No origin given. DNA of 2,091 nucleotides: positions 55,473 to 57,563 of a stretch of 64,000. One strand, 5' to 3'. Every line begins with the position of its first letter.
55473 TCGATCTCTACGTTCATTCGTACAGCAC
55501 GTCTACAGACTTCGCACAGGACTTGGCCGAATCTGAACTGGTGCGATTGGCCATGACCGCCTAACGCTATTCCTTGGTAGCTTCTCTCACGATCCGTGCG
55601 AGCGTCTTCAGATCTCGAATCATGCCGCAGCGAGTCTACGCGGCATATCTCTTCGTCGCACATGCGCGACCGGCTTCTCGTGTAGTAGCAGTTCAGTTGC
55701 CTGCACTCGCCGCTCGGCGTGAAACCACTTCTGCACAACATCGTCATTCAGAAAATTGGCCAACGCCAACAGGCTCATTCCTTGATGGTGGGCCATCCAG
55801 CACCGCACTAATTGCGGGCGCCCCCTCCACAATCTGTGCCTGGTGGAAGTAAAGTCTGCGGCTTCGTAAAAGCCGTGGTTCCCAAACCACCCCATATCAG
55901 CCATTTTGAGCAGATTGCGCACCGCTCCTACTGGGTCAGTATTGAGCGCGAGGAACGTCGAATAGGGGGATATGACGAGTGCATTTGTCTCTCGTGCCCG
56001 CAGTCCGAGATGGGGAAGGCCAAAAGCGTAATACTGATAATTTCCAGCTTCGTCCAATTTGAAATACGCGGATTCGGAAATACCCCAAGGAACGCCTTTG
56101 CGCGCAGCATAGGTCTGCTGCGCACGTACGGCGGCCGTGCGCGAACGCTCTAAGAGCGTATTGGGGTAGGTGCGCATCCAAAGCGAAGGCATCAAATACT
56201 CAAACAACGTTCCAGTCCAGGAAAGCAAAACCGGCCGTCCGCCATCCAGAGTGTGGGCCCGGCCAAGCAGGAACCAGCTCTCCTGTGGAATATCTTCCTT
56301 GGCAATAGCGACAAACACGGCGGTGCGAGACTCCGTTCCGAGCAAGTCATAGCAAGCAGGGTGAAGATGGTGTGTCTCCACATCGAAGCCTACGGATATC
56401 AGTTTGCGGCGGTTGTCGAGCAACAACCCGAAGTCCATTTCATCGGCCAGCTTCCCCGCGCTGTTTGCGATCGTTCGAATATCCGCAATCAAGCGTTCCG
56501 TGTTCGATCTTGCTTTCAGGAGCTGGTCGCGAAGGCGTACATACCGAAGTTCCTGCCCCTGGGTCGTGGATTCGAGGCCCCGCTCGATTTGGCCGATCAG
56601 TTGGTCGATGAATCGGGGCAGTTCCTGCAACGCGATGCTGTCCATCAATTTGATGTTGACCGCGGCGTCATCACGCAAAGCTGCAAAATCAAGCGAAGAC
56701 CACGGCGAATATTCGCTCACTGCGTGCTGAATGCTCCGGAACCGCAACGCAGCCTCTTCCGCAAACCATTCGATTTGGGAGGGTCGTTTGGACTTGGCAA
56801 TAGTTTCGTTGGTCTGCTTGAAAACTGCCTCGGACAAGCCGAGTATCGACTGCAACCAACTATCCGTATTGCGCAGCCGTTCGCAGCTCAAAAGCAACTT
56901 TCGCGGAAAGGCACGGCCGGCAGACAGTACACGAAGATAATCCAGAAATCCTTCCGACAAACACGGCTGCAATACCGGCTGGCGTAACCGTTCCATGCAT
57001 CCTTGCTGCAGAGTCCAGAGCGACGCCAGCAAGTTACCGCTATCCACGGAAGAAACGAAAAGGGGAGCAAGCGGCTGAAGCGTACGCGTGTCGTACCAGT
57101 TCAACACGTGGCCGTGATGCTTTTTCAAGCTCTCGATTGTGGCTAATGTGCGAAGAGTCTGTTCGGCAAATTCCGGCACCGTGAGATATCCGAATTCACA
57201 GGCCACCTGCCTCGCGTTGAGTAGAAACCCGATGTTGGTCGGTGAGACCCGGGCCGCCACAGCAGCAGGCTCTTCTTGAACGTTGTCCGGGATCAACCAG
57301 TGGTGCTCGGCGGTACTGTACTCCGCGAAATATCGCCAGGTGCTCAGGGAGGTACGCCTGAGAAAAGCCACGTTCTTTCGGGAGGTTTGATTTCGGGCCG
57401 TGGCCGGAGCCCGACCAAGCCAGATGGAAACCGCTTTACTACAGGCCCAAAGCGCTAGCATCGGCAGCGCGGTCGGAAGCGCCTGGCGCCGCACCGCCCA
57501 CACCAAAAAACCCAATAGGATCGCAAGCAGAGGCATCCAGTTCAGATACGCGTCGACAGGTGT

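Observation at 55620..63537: Beta-1,2-glucan module with a half-size synthase: GH144-like glucanase, ABC exporter, GT84+cyclisation protein lacking GH94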

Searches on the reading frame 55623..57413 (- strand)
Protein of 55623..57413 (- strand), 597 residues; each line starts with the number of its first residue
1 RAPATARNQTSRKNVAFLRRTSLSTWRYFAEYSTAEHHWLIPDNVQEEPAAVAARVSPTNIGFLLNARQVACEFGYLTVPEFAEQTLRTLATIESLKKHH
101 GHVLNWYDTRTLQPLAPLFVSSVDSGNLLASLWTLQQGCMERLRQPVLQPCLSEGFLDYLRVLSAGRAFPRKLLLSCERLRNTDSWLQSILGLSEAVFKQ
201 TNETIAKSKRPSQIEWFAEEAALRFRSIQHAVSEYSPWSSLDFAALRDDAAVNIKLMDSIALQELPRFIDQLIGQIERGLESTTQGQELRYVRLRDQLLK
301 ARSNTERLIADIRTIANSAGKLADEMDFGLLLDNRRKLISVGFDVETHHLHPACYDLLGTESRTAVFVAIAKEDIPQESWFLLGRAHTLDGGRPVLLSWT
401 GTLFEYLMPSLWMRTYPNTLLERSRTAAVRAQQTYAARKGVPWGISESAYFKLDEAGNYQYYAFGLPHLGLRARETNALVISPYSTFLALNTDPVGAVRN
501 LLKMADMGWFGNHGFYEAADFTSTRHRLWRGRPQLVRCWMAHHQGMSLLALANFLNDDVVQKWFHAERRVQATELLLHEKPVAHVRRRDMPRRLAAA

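Call 17: search_solved_structures(query=window:55623-57413:-, max_evalue=0.001, show_alignments=2)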
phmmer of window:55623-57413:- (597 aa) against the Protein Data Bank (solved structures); distinct sequences matched with E-value up to 0.001: 4.
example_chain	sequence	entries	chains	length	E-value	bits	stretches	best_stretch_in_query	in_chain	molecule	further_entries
8wy1_A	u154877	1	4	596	1.3e-112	380.3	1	10-583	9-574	Glycosyltransferase 36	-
8rf9_A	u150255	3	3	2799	1.3e-91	311.1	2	303-582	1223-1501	Cyclic beta 1-2 glucan synthetase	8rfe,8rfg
8rf0_A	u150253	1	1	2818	1.3e-91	311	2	303-582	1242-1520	Cyclic beta-(1,2)-glucan synthase NdvB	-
8xuj_A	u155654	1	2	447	6e-07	31.5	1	387-521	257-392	Membrane protein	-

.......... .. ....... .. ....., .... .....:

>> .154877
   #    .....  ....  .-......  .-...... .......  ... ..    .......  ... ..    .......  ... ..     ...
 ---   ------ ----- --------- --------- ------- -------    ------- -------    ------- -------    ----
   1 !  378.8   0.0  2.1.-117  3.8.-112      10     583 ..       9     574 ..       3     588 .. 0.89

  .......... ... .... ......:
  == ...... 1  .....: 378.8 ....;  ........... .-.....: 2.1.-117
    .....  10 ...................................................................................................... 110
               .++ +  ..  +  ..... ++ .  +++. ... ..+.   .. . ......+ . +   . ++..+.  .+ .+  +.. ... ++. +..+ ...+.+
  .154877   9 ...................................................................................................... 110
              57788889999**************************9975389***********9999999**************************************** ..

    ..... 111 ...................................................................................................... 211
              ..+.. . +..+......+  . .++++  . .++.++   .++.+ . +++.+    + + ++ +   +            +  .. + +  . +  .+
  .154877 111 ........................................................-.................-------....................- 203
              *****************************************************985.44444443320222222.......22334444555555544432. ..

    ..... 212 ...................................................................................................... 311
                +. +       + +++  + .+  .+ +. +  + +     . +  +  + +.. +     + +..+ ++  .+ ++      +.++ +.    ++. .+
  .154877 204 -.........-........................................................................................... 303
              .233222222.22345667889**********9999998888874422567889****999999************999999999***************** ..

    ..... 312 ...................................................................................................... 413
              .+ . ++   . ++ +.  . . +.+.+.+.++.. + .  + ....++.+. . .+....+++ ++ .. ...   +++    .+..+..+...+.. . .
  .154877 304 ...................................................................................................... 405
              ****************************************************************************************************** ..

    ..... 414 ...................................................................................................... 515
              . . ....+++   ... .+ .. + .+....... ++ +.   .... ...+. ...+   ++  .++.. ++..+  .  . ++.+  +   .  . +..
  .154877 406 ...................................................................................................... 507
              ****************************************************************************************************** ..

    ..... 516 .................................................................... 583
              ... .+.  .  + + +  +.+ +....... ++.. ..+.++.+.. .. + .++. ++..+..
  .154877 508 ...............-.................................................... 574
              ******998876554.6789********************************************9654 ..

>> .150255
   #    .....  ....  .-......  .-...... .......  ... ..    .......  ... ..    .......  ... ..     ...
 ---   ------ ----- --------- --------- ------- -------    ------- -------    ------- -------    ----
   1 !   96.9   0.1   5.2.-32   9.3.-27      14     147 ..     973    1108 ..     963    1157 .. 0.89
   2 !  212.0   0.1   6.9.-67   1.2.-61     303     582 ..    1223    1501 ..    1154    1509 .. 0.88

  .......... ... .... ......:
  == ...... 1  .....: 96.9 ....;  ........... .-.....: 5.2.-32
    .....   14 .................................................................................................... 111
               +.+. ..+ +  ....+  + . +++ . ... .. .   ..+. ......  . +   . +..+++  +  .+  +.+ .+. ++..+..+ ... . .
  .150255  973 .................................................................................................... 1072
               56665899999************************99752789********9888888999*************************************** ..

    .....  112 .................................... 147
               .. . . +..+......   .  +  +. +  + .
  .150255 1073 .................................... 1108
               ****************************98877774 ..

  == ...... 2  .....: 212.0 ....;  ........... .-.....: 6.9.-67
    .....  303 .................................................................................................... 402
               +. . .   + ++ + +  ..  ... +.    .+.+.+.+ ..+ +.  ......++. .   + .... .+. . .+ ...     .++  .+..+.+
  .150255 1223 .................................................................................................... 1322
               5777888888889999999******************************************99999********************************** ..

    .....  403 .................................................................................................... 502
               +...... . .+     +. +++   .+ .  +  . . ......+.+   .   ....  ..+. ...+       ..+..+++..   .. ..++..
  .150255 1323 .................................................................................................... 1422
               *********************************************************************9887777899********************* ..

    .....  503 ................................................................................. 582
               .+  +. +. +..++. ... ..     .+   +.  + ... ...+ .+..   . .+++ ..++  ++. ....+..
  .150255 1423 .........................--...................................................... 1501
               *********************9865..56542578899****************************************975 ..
